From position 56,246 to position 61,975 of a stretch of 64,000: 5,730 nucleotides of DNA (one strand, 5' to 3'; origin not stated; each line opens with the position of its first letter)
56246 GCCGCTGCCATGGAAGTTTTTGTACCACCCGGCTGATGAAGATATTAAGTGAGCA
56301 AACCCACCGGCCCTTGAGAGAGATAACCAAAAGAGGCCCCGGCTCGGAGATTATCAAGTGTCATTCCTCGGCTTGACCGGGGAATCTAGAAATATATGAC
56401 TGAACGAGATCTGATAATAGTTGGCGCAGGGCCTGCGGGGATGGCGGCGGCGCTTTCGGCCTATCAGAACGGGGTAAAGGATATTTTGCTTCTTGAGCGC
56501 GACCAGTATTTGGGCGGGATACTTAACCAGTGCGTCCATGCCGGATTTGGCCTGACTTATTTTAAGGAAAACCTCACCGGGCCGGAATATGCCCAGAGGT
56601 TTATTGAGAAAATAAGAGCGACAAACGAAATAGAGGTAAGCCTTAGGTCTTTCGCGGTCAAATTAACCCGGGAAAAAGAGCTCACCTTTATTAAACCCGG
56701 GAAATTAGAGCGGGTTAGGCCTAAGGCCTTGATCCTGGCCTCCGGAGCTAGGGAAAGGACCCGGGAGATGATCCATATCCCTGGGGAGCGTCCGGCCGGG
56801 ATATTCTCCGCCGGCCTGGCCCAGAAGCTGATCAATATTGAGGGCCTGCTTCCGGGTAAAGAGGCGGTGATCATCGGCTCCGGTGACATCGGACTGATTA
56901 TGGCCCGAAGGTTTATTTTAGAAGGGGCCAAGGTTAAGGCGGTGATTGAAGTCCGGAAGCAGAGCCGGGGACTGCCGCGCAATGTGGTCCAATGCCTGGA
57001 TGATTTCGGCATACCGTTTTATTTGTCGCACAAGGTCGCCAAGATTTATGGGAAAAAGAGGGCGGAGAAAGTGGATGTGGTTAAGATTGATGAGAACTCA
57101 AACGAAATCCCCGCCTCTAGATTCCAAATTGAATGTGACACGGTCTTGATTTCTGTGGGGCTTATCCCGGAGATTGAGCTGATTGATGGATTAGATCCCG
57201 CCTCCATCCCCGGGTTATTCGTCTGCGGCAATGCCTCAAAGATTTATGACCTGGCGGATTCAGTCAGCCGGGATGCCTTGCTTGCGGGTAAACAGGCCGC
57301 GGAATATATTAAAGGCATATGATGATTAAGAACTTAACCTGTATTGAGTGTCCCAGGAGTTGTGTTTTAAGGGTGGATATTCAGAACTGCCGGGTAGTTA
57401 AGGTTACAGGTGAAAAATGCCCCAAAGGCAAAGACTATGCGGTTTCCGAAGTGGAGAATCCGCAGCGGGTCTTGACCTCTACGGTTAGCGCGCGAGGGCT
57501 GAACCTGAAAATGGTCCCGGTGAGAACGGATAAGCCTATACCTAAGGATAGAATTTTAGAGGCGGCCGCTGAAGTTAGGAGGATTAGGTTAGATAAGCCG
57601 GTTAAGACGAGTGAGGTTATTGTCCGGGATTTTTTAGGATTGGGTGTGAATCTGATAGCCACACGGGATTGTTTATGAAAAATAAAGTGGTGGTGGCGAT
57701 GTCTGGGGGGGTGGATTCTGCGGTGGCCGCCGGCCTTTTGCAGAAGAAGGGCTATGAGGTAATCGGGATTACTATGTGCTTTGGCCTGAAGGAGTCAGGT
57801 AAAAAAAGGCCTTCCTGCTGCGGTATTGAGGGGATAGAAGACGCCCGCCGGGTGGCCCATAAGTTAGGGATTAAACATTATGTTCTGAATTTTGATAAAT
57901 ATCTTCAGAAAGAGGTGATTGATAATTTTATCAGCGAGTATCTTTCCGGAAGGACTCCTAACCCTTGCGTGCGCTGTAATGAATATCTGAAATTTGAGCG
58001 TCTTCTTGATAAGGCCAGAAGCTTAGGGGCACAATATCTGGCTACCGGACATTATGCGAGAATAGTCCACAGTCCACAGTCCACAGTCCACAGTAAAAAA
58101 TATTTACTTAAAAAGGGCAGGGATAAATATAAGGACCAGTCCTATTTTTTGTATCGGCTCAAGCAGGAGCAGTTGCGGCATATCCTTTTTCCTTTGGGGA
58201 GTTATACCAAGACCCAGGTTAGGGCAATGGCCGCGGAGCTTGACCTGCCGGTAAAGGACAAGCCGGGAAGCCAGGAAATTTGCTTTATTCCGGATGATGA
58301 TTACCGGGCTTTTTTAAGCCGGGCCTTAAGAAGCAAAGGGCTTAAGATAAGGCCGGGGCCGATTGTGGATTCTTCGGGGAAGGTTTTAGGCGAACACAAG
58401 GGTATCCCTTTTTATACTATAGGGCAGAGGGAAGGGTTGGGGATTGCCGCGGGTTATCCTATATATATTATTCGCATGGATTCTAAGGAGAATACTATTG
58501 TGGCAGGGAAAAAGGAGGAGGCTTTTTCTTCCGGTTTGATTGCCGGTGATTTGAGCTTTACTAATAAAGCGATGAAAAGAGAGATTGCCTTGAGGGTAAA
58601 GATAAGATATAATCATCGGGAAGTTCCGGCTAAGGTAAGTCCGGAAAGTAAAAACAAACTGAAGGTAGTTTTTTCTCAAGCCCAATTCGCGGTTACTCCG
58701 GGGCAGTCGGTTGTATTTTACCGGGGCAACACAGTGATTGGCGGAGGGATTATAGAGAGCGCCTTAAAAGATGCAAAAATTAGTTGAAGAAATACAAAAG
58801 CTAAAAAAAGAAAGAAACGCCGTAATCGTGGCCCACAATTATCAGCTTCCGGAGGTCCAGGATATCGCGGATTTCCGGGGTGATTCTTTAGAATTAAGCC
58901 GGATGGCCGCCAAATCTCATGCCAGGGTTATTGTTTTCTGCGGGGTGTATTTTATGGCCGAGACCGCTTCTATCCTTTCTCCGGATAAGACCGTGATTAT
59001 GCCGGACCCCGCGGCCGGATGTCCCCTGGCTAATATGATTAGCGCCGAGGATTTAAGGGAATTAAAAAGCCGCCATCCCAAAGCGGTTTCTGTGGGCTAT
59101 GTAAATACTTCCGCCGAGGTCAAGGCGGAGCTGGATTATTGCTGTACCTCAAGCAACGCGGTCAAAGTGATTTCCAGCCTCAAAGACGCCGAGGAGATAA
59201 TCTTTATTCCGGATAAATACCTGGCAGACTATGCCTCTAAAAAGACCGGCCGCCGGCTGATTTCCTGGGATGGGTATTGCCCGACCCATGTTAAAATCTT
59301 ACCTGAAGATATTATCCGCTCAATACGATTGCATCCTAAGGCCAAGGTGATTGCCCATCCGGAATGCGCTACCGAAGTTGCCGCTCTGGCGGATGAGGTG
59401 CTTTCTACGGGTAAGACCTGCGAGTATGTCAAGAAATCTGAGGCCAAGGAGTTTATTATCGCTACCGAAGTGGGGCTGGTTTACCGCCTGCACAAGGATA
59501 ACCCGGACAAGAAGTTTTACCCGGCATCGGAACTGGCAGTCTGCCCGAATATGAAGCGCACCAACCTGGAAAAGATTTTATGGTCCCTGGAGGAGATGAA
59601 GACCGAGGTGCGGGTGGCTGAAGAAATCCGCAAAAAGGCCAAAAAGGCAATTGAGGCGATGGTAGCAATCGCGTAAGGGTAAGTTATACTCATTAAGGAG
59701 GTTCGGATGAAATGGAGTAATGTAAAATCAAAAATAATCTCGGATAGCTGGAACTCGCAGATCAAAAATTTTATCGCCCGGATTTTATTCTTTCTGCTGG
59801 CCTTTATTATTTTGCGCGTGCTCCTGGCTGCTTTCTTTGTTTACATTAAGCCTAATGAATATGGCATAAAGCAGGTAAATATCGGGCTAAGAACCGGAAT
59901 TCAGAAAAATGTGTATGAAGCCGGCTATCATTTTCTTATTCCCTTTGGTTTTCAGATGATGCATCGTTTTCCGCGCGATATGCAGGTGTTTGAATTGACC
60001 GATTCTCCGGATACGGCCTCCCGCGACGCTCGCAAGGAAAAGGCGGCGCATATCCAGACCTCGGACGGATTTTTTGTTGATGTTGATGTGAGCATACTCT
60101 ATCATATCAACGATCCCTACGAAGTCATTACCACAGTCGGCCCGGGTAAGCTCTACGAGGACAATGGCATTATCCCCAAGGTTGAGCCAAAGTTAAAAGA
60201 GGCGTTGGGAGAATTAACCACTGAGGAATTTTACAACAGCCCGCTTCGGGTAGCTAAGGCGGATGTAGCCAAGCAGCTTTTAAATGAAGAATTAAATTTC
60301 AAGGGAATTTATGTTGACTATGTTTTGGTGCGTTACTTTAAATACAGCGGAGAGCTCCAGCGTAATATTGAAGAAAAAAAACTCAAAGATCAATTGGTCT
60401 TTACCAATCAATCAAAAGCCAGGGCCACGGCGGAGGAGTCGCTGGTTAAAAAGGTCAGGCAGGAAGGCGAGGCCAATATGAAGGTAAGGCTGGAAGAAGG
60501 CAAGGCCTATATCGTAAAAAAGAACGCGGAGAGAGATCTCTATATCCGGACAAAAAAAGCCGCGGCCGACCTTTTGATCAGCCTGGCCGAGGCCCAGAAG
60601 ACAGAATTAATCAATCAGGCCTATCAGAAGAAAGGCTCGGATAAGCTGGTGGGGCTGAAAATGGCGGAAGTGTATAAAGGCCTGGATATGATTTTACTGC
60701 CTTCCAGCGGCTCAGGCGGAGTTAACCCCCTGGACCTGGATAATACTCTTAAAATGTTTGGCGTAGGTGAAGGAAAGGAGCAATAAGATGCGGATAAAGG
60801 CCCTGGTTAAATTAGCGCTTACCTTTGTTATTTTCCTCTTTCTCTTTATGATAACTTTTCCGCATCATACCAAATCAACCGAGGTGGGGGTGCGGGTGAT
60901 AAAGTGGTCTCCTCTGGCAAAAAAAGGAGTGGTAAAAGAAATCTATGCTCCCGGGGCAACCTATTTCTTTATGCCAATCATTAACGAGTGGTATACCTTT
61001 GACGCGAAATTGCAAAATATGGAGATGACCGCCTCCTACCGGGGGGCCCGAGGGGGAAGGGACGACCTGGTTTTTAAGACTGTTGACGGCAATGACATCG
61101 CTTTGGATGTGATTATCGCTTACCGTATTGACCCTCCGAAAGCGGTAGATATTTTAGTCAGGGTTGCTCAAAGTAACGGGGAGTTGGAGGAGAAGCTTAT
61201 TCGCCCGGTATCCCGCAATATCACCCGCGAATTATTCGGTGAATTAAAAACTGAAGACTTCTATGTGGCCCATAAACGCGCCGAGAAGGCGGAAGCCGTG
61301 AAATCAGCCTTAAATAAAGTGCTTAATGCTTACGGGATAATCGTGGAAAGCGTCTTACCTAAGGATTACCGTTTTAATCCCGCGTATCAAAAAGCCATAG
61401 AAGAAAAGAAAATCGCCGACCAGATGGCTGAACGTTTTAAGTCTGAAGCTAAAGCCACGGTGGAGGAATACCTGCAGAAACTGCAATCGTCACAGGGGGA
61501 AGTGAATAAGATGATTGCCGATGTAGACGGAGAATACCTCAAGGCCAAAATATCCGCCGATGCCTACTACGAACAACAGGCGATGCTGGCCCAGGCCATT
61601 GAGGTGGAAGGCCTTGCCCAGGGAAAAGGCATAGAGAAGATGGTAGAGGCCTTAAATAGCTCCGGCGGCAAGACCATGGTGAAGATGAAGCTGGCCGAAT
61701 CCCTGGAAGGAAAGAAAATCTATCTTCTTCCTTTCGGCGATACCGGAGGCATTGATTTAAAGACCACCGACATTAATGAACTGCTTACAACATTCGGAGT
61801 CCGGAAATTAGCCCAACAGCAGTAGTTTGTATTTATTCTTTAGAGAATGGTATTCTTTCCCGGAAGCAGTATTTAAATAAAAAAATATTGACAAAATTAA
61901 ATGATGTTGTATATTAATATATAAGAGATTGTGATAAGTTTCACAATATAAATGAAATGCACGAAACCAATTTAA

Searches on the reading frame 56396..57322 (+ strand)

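Call 80: search_protein_families(library=pfam, proteins=[window:56396-57322:+], max_evalue=0.001)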
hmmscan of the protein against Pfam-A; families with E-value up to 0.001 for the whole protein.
window:56396-57322:+ (308 aa): 11 families
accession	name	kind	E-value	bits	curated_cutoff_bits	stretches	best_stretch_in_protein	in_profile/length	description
PF07992.20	Pyr_redox_2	-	2.5e-25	89.9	26.1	1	5-263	2-244/291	Pyridine nucleotide-disulphide oxidoreductase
PF13738.12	Pyr_redox_3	-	4.1e-11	43.1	30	1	7-38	1-32/305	Pyridine nucleotide-disulphide oxidoreductase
PF12831.13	FAD_oxidored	-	6.8e-11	42.5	27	1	5-82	1-77/416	FAD dependent oxidoreductase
PF00890.30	FAD_binding_2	-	2.3e-09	37.4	20.4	1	5-41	1-36/414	FAD binding domain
PF13450.12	NAD_binding_8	-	6.3e-07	30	21.9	1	8-63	1-55/68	NAD(P)-binding Rossmann-like domain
PF03486.20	HI0933_like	-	7.3e-07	29.3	50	1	5-86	2-77/244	HI0933-like protein Rossmann domain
PF00070.33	Pyr_redox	-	3.7e-06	27.8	22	1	157-227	2-78/82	Pyridine nucleotide-disulphide oxidoreductase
PF01266.30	DAO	-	1.6e-05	25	27.9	1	5-40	1-35/353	FAD dependent oxidoreductase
PF01494.25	FAD_binding_3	-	1.6e-05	24.8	22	0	5-35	3-32/349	FAD binding domain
PF01134.28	GIDA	-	1.6e-05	24.6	22.1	0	5-38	1-34/391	Glucose inhibited division protein A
PF01946.23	Thi4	-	9.1e-05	22.2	26.2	0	2-41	16-55/235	Thi4 family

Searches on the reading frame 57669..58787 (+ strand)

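Call 80: search_protein_families(library=pfam, proteins=[window:57669-58787:+], max_evalue=0.001)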
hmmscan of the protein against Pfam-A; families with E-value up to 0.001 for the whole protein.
window:57669-58787:+ (372 aa): 8 families
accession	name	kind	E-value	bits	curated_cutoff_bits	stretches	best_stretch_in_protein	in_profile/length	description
PF03054.22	tRNA_Me_trans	-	6.7e-74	248.4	20.6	1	6-208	2-201/202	tRNA methyl transferase HUP domain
PF20258.4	tRNA_Me_trans_C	-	2.2e-20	73.2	20.6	1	288-362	2-77/77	Aminomethyltransferase beta-barrel domain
PF20259.3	tRNA_Me_trans_M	-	1.4e-17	63.4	27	1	225-280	8-65/66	tRNA methyl transferase PRC-barrel domain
PF06508.19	QueC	-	7.2e-07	29.4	22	1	6-76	1-61/210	Queuosine biosynthesis protein QueC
PF24167.1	DUF7411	-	2.8e-06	27.5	28.7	1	6-89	2-72/194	Family of unknown function (DUF7411)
PF02540.23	NAD_synthase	-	9.9e-06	25.3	21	1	5-79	19-85/242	NAD synthase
PF02568.20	ThiI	-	0.00032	20.8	20.5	1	3-47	2-46/197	Thiamine biosynthesis protein (ThiI)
PF00764.25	Arginosuc_synth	-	0.00046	20.7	27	1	6-42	1-38/162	Arginosuccinate synthase N-terminal HUP domain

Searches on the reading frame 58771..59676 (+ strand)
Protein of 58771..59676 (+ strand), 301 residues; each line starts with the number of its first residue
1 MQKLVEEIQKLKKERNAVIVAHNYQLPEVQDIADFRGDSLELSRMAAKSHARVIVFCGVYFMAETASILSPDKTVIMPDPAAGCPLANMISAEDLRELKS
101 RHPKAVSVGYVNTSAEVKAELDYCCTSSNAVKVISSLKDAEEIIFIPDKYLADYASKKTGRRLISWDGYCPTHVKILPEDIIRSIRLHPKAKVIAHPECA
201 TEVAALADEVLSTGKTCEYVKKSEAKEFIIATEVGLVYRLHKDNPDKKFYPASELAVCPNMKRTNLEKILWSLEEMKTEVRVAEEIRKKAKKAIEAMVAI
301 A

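Call 80: search_protein_families(library=pfam, proteins=[window:58771-59676:+], max_evalue=0.001)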
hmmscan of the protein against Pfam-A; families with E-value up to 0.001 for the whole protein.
window:58771-59676:+ (301 aa): 1 family
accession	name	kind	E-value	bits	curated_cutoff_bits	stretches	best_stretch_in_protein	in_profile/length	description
PF02445.21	NadA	-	5.4e-121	403.7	27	1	6-298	1-294/295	Quinolinate synthetase A protein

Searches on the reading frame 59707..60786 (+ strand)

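Call 80: search_protein_families(library=pfam, proteins=[window:59707-60786:+], max_evalue=0.001)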
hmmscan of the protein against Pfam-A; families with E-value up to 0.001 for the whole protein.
window:59707-60786:+ (359 aa): 1 family
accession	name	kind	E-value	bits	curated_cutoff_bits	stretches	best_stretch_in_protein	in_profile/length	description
PF01145.31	Band_7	-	5.5e-25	88.9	23.6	1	47-243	3-175/176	SPFH domain / Band 7 family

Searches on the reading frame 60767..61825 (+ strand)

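Call 80: search_protein_families(library=pfam, proteins=[window:60767-61825:+], max_evalue=0.001)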
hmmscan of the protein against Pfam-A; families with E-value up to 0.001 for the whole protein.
window:60767-61825:+ (352 aa): 1 family
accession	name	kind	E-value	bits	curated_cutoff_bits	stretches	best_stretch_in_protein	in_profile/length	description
PF01145.31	Band_7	-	1.1e-27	97.7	23.6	1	37-230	5-174/176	SPFH domain / Band 7 family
